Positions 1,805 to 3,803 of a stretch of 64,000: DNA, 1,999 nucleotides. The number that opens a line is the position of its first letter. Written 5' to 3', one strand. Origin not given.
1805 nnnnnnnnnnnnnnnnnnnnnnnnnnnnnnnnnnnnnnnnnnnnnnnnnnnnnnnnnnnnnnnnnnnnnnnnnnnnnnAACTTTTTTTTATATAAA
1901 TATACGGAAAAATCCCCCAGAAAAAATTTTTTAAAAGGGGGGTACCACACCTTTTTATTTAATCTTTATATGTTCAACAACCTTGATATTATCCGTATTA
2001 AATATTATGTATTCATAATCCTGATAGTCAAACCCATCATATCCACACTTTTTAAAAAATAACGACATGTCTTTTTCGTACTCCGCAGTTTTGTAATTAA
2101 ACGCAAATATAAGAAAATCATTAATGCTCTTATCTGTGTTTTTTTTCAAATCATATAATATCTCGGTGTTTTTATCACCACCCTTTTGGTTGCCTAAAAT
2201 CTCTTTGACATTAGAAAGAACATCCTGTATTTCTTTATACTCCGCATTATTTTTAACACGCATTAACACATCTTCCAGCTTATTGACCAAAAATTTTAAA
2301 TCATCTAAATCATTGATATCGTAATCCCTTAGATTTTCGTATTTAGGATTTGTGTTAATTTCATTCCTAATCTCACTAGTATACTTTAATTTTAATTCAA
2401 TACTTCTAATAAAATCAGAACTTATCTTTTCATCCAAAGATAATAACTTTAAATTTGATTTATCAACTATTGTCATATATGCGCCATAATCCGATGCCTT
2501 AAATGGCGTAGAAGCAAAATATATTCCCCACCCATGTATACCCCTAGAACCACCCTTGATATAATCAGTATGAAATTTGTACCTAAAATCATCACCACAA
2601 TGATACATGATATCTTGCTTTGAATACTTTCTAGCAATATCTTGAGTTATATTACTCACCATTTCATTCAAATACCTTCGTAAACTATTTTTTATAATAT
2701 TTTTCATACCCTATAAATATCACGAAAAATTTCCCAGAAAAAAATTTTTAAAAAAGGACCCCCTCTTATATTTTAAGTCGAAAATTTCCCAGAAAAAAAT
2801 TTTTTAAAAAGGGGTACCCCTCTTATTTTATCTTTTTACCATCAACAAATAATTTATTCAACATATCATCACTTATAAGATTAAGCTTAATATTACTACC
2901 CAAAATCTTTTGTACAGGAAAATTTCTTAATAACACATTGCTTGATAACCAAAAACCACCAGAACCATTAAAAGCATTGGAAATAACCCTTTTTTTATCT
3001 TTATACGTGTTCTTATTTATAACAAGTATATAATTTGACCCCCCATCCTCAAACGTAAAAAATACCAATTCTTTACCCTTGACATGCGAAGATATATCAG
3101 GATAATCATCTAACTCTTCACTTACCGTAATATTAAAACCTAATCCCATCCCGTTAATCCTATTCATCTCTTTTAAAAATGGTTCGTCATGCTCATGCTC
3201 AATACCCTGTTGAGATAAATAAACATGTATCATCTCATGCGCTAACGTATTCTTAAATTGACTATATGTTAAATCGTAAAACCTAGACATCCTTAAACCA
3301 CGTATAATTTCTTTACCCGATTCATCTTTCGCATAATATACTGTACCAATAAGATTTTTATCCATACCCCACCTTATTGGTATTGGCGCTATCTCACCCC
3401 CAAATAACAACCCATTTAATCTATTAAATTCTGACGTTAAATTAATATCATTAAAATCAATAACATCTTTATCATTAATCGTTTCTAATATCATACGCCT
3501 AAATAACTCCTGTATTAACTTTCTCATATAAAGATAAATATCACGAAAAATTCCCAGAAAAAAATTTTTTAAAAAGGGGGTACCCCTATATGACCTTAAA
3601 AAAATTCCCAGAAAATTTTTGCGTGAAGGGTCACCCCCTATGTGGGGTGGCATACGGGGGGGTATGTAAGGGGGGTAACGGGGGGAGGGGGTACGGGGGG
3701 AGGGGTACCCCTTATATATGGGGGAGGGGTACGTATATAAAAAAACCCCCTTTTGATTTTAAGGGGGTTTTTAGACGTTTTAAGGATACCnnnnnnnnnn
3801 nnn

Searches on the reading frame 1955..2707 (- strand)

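Call 31: search_protein_families(library=pfam, proteins=[window:1955-2707:-], max_evalue=0.01)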
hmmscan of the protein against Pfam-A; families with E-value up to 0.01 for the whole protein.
window:1955-2707:- (250 aa): 0 families

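Call 42: search_protein_families(library=pfam, proteins=[window:1955-2707:-], max_evalue=0.05)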
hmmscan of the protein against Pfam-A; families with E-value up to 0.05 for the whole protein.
window:1955-2707:- (250 aa): 1 family
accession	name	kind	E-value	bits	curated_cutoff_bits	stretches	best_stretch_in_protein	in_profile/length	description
PF00715.22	IL2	-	0.028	14.8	26.2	1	132-199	65-133/145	Interleukin 2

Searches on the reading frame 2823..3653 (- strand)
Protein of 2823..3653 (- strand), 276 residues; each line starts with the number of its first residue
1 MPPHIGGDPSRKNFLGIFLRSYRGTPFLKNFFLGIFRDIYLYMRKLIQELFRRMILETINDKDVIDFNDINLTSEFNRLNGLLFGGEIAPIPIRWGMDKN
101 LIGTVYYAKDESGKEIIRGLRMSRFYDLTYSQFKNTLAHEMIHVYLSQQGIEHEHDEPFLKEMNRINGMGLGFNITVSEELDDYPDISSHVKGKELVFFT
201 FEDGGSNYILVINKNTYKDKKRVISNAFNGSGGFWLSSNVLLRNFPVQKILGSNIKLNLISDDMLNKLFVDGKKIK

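Call 31: search_protein_families(library=pfam, proteins=[window:2823-3653:-], max_evalue=0.01)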
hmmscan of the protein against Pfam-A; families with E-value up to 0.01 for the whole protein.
window:2823-3653:- (276 aa): 1 family
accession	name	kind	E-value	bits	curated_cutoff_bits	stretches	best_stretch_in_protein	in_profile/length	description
PF10263.15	SprT-like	-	2.7e-09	37.3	25.6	1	76-178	5-107/108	SprT-like family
